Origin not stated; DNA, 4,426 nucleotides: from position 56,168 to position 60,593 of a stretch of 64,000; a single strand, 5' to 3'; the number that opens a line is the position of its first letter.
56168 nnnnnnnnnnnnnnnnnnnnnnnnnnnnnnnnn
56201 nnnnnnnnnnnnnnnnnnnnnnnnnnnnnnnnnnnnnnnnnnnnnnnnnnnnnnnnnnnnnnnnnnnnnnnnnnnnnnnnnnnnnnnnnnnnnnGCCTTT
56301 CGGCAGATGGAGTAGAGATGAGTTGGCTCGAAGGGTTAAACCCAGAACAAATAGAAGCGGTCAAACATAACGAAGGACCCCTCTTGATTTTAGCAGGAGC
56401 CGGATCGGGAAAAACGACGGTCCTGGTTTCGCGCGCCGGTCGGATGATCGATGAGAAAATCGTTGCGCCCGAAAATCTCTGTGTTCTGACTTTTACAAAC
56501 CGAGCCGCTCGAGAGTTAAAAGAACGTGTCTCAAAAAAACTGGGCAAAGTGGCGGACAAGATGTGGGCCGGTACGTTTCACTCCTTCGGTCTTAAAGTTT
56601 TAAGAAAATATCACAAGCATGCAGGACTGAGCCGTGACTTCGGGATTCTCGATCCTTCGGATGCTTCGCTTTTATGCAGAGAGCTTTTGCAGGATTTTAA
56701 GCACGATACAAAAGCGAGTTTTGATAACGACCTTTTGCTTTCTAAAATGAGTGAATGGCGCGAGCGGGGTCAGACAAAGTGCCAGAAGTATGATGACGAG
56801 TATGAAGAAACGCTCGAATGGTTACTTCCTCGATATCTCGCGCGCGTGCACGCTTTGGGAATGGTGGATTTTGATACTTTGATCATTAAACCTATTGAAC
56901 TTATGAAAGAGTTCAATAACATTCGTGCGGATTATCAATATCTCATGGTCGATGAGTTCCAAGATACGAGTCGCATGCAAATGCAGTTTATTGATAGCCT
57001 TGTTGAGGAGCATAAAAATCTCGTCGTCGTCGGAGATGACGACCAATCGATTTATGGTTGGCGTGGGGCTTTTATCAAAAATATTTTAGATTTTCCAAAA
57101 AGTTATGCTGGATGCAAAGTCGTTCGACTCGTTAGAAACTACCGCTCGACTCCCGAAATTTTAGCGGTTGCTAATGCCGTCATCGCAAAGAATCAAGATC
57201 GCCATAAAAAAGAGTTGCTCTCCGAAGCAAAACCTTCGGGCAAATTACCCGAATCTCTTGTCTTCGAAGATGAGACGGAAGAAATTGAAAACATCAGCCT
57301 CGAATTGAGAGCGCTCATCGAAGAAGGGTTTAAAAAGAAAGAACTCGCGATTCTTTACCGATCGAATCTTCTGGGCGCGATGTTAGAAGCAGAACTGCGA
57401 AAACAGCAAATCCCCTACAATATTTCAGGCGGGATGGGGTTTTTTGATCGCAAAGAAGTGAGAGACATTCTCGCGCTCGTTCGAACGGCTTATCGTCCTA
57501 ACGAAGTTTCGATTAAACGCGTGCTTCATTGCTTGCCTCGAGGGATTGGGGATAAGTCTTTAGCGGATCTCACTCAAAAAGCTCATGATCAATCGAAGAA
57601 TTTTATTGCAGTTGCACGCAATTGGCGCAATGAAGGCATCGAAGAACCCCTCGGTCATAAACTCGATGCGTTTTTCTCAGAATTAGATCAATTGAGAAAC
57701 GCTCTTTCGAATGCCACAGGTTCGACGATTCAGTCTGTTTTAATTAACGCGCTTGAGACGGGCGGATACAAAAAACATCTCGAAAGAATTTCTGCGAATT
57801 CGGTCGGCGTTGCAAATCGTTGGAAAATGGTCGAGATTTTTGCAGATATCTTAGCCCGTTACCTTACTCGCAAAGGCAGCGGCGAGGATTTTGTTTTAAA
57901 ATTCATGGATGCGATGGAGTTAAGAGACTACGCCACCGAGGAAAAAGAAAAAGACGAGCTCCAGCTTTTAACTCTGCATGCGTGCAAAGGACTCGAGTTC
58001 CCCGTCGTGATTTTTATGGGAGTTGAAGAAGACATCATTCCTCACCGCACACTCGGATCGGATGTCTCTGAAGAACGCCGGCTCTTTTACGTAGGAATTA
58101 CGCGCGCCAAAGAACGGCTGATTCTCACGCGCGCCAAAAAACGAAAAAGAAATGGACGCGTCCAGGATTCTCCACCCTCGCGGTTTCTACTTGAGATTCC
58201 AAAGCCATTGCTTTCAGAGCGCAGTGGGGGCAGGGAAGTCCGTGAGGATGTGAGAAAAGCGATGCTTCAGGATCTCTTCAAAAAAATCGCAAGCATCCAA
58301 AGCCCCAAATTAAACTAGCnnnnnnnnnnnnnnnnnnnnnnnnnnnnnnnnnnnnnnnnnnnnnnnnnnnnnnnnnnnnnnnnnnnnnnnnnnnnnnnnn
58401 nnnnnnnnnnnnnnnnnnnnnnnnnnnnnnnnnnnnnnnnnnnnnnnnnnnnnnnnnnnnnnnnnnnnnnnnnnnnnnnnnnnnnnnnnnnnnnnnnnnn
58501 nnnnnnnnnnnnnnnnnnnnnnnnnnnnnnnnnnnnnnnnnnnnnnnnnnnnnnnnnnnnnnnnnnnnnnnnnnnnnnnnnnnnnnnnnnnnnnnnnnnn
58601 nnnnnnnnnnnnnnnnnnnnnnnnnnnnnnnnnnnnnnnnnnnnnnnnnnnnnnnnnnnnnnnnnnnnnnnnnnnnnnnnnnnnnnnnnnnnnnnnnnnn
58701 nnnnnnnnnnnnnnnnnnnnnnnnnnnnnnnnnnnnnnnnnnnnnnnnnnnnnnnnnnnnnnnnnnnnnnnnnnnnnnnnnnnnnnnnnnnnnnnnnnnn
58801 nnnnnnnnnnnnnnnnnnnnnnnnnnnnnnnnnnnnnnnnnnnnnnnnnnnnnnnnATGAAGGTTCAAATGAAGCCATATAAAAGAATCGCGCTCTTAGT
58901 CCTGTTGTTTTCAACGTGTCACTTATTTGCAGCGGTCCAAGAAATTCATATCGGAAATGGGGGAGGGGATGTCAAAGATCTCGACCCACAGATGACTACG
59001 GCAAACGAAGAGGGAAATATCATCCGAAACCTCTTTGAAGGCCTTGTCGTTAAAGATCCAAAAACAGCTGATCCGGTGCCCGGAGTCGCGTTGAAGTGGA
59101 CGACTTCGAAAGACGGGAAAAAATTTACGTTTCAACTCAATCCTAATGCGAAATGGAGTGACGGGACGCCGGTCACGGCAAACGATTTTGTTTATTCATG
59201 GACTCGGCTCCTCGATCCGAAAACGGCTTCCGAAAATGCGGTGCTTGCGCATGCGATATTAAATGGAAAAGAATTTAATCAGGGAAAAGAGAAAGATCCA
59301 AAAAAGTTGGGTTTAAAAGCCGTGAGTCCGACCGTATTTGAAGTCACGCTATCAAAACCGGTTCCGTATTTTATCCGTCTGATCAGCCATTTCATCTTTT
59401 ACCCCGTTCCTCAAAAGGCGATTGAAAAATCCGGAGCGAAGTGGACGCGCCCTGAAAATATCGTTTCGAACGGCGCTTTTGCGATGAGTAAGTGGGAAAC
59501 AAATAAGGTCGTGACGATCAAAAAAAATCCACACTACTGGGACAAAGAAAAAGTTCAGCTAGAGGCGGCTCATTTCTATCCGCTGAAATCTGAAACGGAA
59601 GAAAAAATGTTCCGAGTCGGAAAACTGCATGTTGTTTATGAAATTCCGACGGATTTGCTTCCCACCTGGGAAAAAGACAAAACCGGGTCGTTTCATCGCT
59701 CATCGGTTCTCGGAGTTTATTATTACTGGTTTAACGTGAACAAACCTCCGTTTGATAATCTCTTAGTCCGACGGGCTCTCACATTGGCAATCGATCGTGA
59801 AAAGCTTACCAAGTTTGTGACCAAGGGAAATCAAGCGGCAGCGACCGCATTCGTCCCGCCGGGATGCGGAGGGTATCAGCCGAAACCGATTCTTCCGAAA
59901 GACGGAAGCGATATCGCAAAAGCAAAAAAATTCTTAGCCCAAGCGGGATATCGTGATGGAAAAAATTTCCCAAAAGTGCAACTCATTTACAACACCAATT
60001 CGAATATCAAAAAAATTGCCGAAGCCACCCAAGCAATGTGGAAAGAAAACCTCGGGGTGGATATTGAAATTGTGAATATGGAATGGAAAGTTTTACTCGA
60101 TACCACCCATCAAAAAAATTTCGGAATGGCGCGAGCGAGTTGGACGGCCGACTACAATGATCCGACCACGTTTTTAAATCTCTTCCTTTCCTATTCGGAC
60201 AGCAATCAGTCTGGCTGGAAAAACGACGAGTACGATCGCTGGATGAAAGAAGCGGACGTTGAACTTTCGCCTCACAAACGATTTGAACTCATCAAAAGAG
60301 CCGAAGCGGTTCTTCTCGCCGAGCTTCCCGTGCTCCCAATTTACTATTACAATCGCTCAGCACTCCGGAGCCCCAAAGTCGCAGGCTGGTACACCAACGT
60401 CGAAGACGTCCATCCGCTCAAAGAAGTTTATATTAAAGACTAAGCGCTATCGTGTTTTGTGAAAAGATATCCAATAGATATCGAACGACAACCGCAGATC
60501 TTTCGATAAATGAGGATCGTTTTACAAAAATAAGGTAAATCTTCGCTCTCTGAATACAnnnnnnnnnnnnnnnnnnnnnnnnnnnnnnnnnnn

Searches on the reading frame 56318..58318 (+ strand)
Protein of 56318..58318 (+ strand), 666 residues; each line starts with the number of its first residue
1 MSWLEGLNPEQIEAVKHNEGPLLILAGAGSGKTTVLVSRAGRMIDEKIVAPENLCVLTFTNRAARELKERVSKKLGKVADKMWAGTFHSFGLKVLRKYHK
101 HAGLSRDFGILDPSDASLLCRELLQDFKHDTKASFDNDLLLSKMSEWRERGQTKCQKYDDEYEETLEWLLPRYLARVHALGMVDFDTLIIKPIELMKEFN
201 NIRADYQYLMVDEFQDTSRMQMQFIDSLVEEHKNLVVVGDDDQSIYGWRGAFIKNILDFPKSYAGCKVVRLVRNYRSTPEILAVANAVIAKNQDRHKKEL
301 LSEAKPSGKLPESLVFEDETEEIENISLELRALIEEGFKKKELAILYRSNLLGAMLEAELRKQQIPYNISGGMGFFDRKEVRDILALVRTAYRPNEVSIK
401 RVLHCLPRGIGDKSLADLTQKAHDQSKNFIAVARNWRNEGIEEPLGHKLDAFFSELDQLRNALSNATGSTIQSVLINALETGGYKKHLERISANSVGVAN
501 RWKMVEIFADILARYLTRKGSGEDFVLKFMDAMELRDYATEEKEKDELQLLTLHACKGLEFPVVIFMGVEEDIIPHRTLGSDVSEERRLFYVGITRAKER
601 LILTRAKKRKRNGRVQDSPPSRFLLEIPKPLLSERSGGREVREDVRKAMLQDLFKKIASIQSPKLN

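Call 93: search_protein_families(library=pfam, proteins=[window:56318-58318:+], max_evalue=0.0001)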
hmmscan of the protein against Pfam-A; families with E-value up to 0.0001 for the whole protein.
window:56318-58318:+ (666 aa): 7 families
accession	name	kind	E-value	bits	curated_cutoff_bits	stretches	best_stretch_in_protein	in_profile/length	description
PF00580.27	UvrD-helicase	-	2.4e-75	254.1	23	1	7-263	1-270/271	UvrD/REP helicase N-terminal domain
PF13361.12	UvrD_C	-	1.5e-58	199.4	25.6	1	269-607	1-349/350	UvrD-like helicase C-terminal domain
PF13245.12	AAA_19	-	2.1e-24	86.7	25.1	1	11-247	1-132/134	AAA domain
PF13538.12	UvrD_C_2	-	1.4e-09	38.1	27.4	1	550-603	4-51/52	UvrD-like helicase C-terminal domain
PF13604.12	AAA_30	-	8.1e-09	35.9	27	0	7-73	2-68/191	AAA domain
PF01443.25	Viral_helicase1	-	1.4e-07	32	21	0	541-602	170-225/228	Viral superfamily 1 RNA helicase core domain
PF13087.12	AAA_12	-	2.5e-05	24.4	27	0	536-603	126-190/195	AAA domain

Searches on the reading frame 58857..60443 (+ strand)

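Call 93: search_protein_families(library=pfam, proteins=[window:58857-60443:+], max_evalue=0.0001)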
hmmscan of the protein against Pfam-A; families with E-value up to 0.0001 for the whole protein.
window:58857-60443:+ (528 aa): 1 family
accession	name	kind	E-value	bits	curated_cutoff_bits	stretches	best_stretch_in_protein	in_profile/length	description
PF00496.27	SBP_bac_5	-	1.8e-94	317.3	32.4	1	73-450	2-367/368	Bacterial extracellular solute-binding proteins, family 5 Middle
